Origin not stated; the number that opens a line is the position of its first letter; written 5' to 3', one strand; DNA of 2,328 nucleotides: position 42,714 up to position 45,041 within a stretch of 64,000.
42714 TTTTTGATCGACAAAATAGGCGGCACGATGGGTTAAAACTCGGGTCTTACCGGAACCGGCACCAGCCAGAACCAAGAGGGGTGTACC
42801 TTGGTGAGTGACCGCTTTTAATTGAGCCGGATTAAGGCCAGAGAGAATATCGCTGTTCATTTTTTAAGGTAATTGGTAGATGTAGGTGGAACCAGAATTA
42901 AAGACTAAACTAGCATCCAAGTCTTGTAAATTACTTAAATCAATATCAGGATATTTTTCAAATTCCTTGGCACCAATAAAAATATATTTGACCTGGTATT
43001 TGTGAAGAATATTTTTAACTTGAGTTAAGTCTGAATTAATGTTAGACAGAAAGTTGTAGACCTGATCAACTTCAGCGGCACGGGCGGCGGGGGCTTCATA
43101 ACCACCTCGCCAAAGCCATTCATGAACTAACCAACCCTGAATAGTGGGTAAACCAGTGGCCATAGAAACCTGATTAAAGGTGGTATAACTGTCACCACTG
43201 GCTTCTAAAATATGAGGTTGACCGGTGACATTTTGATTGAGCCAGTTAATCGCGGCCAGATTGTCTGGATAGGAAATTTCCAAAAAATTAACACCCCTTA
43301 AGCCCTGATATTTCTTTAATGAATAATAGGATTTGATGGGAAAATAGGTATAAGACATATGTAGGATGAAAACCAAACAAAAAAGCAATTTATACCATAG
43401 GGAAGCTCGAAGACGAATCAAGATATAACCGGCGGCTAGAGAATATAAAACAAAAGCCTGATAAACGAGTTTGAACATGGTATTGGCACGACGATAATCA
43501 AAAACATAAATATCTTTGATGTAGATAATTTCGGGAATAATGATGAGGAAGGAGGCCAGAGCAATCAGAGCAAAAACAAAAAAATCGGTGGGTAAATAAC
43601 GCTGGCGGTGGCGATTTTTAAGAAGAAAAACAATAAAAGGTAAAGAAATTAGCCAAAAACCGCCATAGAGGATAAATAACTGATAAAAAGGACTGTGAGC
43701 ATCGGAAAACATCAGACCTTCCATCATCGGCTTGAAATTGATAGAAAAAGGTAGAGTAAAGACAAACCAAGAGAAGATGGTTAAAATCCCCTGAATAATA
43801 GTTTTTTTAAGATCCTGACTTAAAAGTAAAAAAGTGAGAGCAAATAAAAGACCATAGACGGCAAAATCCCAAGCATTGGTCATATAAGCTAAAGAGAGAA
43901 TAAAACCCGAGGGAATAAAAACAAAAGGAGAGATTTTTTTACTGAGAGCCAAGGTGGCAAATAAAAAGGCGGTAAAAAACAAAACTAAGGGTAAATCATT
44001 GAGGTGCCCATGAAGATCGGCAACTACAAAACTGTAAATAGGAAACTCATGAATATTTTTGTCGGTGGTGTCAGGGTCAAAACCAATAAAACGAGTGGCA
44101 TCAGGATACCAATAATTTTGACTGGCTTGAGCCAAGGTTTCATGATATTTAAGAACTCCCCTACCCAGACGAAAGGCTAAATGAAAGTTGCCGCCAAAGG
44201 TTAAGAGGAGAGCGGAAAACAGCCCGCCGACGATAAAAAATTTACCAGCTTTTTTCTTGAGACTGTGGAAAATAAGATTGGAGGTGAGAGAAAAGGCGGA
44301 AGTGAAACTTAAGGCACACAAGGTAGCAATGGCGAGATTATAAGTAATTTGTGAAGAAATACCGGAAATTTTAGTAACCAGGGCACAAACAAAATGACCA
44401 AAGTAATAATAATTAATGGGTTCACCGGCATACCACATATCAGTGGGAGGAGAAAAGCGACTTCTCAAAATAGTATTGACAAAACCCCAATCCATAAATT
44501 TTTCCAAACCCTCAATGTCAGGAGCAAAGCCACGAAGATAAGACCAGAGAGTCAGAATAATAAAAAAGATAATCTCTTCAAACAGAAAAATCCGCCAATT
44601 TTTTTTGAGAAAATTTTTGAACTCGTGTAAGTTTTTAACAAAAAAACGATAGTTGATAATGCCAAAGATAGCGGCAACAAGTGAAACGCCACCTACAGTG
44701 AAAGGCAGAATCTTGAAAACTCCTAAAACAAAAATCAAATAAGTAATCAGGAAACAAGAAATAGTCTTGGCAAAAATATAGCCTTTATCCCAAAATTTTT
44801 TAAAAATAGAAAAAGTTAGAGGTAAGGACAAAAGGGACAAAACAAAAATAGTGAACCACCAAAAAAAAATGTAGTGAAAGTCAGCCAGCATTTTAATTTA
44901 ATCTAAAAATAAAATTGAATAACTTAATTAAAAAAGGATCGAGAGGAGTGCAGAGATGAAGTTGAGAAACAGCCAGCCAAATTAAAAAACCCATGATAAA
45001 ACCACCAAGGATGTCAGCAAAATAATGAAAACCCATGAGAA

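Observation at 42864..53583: Candidate lipid-linked pentose glycosylation island (UbiA DPPR-synthase-like + PAP2 + GT-C paralogs + GT4 + methyltransferase) beside Pro/Thr-repeat surface proteins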

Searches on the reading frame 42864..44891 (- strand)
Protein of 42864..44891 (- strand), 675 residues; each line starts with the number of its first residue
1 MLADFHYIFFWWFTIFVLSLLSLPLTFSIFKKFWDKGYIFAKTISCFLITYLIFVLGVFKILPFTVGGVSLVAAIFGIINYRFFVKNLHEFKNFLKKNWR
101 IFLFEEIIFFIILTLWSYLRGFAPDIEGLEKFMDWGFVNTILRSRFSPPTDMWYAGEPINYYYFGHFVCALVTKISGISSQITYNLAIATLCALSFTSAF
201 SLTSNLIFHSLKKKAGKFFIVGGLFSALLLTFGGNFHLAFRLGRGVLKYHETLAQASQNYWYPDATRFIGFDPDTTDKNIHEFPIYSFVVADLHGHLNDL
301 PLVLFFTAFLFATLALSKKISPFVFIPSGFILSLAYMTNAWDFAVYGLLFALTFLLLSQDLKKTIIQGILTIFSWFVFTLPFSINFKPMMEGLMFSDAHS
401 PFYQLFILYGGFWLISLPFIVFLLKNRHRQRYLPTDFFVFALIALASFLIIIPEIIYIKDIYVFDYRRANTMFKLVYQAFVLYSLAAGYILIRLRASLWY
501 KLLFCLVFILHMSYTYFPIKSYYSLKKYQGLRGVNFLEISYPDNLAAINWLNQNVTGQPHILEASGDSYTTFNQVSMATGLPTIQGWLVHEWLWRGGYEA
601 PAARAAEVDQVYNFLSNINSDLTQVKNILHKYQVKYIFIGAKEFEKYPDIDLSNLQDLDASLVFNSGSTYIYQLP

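Call 4: search_protein_families(library=pfam, proteins=[window:42864-44891:-], max_evalue=0.01)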
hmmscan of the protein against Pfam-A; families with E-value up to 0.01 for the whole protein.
window:42864-44891:- (675 aa): 1 family
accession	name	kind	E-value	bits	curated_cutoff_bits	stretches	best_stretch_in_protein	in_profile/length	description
PF10060.15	DUF2298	-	5.5e-93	313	27.8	2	48-427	1-390/488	Uncharacterized membrane protein (DUF2298)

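Call 5: search_protein_families(library=ncbifam, proteins=[window:42864-44891:-], max_evalue=0.01)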
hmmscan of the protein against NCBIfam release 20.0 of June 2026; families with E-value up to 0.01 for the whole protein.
window:42864-44891:- (675 aa): 1 family
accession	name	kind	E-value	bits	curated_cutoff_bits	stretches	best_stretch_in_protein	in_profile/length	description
TIGR03662.1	Chlor_Arch_YYY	subfamily_domain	8.8e-131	437.9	300.25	2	5-429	2-433/727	chlor_Arch_YYY domain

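Call 40: search_solved_structures(query=A4, max_evalue=10)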
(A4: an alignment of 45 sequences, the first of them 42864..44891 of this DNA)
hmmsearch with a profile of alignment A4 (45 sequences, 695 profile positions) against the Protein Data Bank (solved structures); distinct sequences matched with E-value up to 10: 1.
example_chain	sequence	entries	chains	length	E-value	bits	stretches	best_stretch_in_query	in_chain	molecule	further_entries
4pf1_A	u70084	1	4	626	1.5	10.5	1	566-628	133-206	Peptidase S15/CocE/NonD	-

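Call 43: find_homologous_proteins(query=window:42864-44891:-, max_evalue=0.00001)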
Query window:42864-44891:- (675 aa): 3498 proteins with E <= 0.00001 among 8000 candidates; the best 120 are listed.
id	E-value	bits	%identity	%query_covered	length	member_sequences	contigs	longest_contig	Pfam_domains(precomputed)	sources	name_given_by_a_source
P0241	0.0e+0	1414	93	94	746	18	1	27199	PF10060.16,PF01476.27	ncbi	-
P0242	0.0e+0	1326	85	100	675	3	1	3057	PF10060.16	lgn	-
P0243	0.0e+0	1116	73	93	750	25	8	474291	PF10060.16,PF01476.27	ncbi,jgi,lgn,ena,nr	ncbi:MAG: DUF2298 domain-containing protein [Candidatus Shapirobacteria bacterium]|nr:DUF2298 domain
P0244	0.0e+0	1038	70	91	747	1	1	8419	PF10060.16,PF01476.27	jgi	-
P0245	0.0e+0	1038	67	100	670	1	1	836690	PF10060.16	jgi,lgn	jgi:uncharacterized membrane protein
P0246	0.0e+0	1030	67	100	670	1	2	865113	PF10060.16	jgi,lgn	jgi:uncharacterized membrane protein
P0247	0.0e+0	1020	66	100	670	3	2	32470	PF10060.16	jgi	-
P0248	0.0e+0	1020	67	100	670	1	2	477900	PF10060.16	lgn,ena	-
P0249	0.0e+0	1016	65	100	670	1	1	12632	PF10060.16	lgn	-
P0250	0.0e+0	1015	65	100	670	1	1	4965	PF10060.16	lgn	-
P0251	0.0e+0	1013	65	97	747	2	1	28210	PF10060.16,PF01476.27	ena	-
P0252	0.0e+0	1011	65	100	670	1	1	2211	PF10060.16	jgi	-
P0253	0.0e+0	1011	66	100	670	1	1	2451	PF10060.16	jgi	-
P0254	1.7e-298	1010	65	100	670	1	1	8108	PF10060.16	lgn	-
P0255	1.2e-296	1004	65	100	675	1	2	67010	PF10060.16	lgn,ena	-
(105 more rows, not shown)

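Call 60: predict_structure(alignment_id=A6)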
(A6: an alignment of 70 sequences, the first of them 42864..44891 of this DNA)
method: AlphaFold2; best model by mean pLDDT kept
length: 675 residues; sequences in the alignment: 70
mean_pLDDT: 87.0   pTM: 0.91
mean pLDDT of the five models: 87.0, 85.0, 83.5, 83.4, 81.2
residues with pLDDT >= 90: 398; 70-90: 194; 50-70: 75; < 50: 8
segments of 3 or more residues with pLDDT < 50: 264-266
pLDDT, mean of each block of 10 residues (from residue 1): 95 97 92 95 96 92 94 93 86 88 96 96 83 87 83 60 83 96 96 98 96 86 97 88 88 85 53 58 78 79 97 92 94 88 91 94 95 94 67 56 77 94 85 92 94 69 51 80 97 95 96 86 86 91 96 92 82 88 79 66 89 88 93 94 94 93 96 95
secondary structure, 60 per line:
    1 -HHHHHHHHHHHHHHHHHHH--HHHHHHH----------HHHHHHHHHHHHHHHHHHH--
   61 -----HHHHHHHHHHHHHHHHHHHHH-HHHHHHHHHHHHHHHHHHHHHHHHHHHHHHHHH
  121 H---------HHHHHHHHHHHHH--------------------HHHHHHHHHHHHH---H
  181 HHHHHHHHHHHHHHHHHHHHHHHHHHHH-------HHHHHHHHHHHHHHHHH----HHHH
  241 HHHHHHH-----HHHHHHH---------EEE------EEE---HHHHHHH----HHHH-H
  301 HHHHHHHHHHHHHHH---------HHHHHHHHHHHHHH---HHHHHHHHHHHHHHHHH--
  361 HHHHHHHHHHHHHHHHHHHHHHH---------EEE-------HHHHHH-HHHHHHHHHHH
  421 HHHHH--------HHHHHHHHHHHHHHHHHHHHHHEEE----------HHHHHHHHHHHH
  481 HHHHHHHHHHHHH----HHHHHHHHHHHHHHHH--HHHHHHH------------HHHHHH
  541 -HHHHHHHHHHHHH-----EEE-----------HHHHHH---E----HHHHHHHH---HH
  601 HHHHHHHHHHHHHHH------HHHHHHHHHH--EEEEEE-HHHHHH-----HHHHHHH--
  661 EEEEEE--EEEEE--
elements in order: H2-20 H23-29 H40-58 H66-86 H88-121 H131-143 H164-176 H180-208 H216-232 H237-247 H253-259 E269-271 E278-280 H284-290 H295-298 H300-315 H325-338 H342-358 H361-383 E393-395 H403-408 H410-425 H434-455 E456-458 H469-493 H498-513 H516-522 H535-540 H542-554 E560-562 H574-579 H588-595 H599-615 H622-631 E634-639 H641-646 H652-658 E661-666 E669-673

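Call 98: search_dna_similar(query=window:42864-44891:-, collection=plasmids, mode=protein, max_evalue=0.00001, max_rows=25)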
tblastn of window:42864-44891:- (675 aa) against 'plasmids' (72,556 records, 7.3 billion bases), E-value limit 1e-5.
Records with a match: 2; places in all: 2; records where one place covers at least 80% of the query: 1.
Best place of each record, by identity: <60% 2.
By first word of the organism name: Pseudobutyrivibrio 1; Halarchaeum 1.
By predicted mobility (MOB-suite, as given by PLSDB): non-mobilizable 2.
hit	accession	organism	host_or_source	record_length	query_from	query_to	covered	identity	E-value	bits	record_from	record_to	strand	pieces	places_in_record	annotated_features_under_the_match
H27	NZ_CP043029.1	Pseudobutyrivibrio xylanivorans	Bovine,rumen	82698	7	671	99%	31.6%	3e-77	277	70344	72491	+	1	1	DUF2298 domain-containing protein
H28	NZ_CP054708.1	Halarchaeum sp. CBA1220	solar salt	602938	468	674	31%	30.2%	3e-16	91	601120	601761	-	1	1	none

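Call 99: get_annotated_region(hit=H27, flank=12000)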
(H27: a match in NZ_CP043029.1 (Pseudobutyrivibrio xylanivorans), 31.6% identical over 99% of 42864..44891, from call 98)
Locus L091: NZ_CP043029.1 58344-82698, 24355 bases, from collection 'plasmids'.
description: Pseudobutyrivibrio xylanivorans strain MA3014 plasmid pNP95, complete sequence
organism: Pseudobutyrivibrio xylanivorans (NCBI taxid 185007)
taxonomy: Bacteria; Bacillota; Clostridia; Lachnospirales; Lachnospiraceae; Pseudobutyrivibrio; Pseudobutyrivibrio xylanivorans
host: -; source: Bovine,rumen; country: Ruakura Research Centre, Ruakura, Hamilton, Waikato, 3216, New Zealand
typing (MOB-suite, as given by PLSDB): non-mobilizable
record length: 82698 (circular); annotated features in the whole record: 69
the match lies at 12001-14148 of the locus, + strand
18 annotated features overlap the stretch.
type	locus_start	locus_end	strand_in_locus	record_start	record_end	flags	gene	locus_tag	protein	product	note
CDS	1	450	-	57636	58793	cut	wecB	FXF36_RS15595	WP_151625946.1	UDP-N-acetylglucosamine 2-epimerase (non-hydrolyzing)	GO:0009103 - lipopolysaccharide biosynthetic process [Evidence IEA]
CDS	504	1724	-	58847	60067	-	-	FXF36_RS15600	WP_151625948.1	NAD-dependent epimerase/dehydratase family protein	-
CDS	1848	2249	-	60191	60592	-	-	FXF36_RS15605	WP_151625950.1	DUF6548 family protein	-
CDS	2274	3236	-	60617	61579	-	-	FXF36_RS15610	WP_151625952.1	glycosyltransferase family 2 protein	-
CDS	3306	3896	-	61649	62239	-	-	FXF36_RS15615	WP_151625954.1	hypothetical protein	-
CDS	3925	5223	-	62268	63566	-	-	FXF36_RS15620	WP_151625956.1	DegT/DnrJ/EryC1/StrS family aminotransferase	-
CDS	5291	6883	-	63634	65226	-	-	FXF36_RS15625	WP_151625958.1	glucosyltransferase domain-containing protein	-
CDS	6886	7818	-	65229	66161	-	-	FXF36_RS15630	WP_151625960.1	glycosyltransferase family 2 protein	-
CDS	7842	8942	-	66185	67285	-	-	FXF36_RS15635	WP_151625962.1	hypothetical protein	-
CDS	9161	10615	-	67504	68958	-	-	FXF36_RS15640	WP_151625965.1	O-antigen ligase family protein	-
CDS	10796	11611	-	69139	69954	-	-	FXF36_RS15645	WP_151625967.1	hypothetical protein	-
CDS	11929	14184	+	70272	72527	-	-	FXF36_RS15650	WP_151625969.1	DUF2298 domain-containing protein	-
CDS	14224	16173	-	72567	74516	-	-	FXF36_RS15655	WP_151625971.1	nucleoside-diphosphate sugar epimerase/dehydratase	GO:0000271 - polysaccharide biosynthetic process [Evidence IEA]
CDS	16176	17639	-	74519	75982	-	-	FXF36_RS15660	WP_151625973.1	hypothetical protein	-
CDS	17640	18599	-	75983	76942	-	-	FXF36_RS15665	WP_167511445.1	hypothetical protein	-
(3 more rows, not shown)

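Call 100: get_annotated_region(hit=H28, flank=10000)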
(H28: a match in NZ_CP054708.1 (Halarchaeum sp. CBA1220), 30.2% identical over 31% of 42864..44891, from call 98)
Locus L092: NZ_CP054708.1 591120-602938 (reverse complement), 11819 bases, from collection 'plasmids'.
description: Halarchaeum sp. CBA1220 plasmid pCBA1220-01, complete sequence
organism: Halarchaeum sp. CBA1220 (NCBI taxid 1853682)
taxonomy: Archaea; Euryarchaeota; Halobacteria; Halobacteriales; Halobacteriaceae; Halarchaeum; Halarchaeum sp. CBA1220
host: -; source: solar salt; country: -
typing (MOB-suite, as given by PLSDB): non-mobilizable
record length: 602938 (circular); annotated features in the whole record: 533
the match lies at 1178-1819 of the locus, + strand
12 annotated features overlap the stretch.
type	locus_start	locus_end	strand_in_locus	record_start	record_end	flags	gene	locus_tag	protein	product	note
CDS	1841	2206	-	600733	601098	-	-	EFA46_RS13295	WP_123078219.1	hypothetical protein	-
CDS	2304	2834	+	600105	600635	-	msrA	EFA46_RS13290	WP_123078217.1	peptide-methionine (S)-S-oxide reductase MsrA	GO:0030091 - protein repair [Evidence IEA]; GO:0006979 - response to oxidative stress [Evidence IEA]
CDS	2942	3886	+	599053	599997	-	-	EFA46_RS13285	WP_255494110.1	M48 family metalloprotease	GO:0006508 - proteolysis [Evidence IEA]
CDS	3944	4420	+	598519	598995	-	-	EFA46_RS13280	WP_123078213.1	universal stress protein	-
CDS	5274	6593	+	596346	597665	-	-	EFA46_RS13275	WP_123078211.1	orc1/cdc6 family replication initiation protein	-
CDS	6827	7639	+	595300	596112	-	-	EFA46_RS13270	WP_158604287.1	NmrA family NAD(P)-binding protein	-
CDS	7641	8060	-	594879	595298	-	-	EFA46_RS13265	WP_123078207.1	CopG family ribbon-helix-helix protein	-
CDS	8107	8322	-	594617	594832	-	-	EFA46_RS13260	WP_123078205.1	hypothetical protein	-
CDS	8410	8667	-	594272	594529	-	-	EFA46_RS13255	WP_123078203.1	hypothetical protein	-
CDS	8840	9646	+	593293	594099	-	-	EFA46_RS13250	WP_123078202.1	aldo/keto reductase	-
CDS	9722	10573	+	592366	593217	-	-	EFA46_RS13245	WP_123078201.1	translation initiation factor eIF-2B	-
CDS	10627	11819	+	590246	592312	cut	-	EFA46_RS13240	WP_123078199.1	alpha-amylase family glycosyl hydrolase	GO:0005975 - carbohydrate metabolic process [Evidence IEA]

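Call 104: search_protein_representatives(alignment_id=A6)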
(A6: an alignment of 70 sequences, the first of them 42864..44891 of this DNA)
Query: 70 sequences, 686 profile positions. Proteins with E-value up to 0.001 (for the whole library): 7343; up to 1e-10: 5825; up to 1e-30: 3285. The best 150 are listed.
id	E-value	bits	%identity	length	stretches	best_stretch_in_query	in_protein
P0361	0.0e+00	1054.1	-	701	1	2-685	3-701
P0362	3.1e-285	964.7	-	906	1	1-685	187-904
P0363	3.1e-268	908.5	-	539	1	99-617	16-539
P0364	1.7e-231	787.1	-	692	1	1-685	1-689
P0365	6.4e-226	768.7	-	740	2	1-444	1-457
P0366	5.7e-215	732.5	-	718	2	317-685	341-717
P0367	1.8e-211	720.9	-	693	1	2-685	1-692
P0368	1.9e-209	714.2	-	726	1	3-685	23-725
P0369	7.2e-208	709.0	-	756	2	1-447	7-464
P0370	4.2e-206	703.2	-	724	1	2-685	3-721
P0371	4.0e-203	693.3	-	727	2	3-442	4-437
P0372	9.3e-202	688.8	-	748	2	1-329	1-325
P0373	1.2e-199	681.8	-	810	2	250-685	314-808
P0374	1.6e-199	681.4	-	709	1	3-685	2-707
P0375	4.8e-199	679.9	-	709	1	2-685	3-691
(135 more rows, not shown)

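Call 107: find_related_loci(query=A7, collection=metagenome_contigs, flank=10000)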
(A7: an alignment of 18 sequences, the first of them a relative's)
Query A7 (789 aa) in metagenome_contigs; peptide patterns used: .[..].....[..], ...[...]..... (x = any residue, [..] = any of these).
600 stretches matched a pattern (row limit reached: there are more); 582 encode a relative of the query (tblastn E <= 1e-3); the best 80 are kept; 80 distinct loci.
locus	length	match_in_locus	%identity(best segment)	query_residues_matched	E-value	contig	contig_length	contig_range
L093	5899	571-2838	48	35-785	0e+0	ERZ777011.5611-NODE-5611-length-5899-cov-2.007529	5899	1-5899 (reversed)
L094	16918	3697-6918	59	2-785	0e+0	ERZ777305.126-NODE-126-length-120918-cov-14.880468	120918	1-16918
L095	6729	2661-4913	45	6-776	0e+0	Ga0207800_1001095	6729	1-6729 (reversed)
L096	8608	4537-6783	44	33-785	0e+0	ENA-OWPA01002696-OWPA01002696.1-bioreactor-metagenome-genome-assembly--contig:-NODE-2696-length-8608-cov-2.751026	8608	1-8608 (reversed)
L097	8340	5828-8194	43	6-776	0e+0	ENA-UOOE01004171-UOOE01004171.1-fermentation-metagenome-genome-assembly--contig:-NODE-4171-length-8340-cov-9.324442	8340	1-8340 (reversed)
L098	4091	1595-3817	44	7-771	0e+0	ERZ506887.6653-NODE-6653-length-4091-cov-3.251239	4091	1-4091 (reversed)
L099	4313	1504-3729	44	33-785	0e+0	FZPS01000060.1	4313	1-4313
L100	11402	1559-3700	43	28-785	0e+0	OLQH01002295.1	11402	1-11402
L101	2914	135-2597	42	1-785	0e+0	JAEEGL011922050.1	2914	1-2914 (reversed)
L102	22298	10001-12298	43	33-785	0e+0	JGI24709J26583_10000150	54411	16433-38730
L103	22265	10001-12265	43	33-785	0e+0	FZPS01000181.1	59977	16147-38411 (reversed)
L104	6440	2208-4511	40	42-785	0e+0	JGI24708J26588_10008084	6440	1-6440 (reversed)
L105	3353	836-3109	42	41-785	0e+0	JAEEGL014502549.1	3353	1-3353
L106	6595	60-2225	42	23-771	0e+0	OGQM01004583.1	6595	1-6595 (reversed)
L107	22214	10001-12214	41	1-771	0e+0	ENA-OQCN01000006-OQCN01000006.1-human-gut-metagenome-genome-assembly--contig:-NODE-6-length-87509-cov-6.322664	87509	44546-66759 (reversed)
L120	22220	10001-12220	40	6-771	0e+0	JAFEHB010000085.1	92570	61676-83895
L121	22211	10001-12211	41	5-771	2e-180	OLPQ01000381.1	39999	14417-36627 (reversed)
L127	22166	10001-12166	39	23-771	7e-179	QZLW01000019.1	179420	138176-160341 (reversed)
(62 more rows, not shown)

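Call 110: search_protein_families(library=pfam, proteins=[L120:7291-9288:+, L102:9184-9903:+, L127:7076-7786:+, L121:4758-6407:+], max_evalue=0.001)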
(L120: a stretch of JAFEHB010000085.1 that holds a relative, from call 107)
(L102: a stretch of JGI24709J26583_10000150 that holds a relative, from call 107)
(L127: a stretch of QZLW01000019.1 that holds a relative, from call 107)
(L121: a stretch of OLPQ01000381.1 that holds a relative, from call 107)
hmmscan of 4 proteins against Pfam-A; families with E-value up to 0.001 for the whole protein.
L120:7291-9288:+ (665 aa): 0 families

L102:9184-9903:+ (239 aa): 1 family
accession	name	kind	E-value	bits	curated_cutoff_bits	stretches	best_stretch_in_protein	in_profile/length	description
PF00535.33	Glycos_transf_2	-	4.5e-12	46.7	23.3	1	6-125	2-118/168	Glycosyl transferase family 2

L127:7076-7786:+ (236 aa): 1 family
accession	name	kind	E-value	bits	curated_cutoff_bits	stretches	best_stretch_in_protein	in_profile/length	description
PF01520.23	Amidase_3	-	2.3e-44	151.9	27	1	41-224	1-173/174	N-acetylmuramoyl-L-alanine amidase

L121:4758-6407:+ (549 aa): 2 families
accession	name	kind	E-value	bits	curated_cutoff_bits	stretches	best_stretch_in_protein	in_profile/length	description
PF00704.34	Glyco_hydro_18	-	4.7e-23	82.8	29.6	1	295-534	59-315/317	Glycosyl hydrolases family 18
PF06347.19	SH3_4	-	0.00075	19.7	24.1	0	167-216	6-55/56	Bacterial SH3 domain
